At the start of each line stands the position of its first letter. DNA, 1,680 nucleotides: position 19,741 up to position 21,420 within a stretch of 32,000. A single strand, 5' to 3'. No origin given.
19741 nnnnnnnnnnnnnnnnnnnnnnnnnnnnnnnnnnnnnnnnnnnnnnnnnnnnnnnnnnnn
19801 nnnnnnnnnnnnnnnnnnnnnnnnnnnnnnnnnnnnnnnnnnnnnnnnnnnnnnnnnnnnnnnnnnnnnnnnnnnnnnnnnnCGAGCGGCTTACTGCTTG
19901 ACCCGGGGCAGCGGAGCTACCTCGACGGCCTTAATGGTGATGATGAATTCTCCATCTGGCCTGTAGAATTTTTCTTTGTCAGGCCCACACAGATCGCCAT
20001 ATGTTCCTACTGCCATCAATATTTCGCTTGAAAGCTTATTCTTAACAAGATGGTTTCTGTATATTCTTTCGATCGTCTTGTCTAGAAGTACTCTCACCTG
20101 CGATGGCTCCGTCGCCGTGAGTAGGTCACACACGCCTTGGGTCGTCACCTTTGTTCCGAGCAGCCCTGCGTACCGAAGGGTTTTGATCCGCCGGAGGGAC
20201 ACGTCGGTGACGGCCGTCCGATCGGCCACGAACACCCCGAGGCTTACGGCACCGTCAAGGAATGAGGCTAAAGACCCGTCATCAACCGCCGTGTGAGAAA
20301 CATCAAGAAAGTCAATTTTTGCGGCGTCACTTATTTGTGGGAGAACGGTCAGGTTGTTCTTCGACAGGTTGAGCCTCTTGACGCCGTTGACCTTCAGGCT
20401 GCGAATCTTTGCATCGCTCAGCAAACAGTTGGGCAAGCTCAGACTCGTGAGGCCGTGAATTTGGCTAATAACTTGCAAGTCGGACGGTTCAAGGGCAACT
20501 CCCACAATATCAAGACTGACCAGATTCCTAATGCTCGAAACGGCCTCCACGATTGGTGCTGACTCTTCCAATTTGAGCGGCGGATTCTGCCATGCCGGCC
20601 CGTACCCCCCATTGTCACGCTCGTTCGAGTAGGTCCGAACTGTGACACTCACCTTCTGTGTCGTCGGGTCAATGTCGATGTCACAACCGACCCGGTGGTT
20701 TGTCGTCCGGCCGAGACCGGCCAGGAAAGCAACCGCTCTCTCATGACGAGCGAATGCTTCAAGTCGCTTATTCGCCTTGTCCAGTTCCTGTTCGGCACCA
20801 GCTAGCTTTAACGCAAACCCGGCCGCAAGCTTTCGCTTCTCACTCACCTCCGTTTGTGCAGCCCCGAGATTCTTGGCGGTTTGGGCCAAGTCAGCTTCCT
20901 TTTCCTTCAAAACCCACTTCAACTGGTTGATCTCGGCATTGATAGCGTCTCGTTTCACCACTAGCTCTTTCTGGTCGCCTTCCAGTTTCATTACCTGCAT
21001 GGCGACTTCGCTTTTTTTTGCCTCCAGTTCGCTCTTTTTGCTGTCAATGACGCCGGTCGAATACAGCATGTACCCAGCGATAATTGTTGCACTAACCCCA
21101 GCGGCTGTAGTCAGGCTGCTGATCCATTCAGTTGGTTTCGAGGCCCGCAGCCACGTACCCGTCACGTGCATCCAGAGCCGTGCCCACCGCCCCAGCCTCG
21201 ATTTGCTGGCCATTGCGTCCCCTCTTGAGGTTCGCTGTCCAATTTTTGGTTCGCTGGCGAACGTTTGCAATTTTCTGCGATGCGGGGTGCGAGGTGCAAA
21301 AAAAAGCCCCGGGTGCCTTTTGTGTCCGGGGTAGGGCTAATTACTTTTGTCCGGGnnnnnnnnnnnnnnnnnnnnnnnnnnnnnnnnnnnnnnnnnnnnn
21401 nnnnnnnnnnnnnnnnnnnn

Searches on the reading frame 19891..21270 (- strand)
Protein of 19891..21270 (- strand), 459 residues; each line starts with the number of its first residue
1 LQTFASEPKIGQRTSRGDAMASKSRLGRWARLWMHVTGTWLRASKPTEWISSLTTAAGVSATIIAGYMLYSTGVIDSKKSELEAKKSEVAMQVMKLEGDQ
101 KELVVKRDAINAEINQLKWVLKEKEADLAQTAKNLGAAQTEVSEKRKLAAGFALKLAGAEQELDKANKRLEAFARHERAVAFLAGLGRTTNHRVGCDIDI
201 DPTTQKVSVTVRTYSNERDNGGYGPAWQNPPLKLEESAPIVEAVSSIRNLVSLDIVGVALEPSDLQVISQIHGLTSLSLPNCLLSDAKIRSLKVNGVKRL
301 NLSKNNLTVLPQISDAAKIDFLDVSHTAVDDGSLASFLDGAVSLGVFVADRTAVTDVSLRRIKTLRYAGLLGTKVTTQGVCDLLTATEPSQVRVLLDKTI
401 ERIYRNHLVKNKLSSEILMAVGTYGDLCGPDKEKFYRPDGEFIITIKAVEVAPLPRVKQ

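Call 73: search_protein_families(library=pfam, proteins=[window:19891-21270:-], max_evalue=0.001)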
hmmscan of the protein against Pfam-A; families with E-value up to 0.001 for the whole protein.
window:19891-21270:- (459 aa): 1 family
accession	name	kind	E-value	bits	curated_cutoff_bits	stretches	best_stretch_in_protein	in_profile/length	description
PF13855.12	LRR_8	-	8.7e-05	22.7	27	1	273-327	2-59/61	Leucine rich repeat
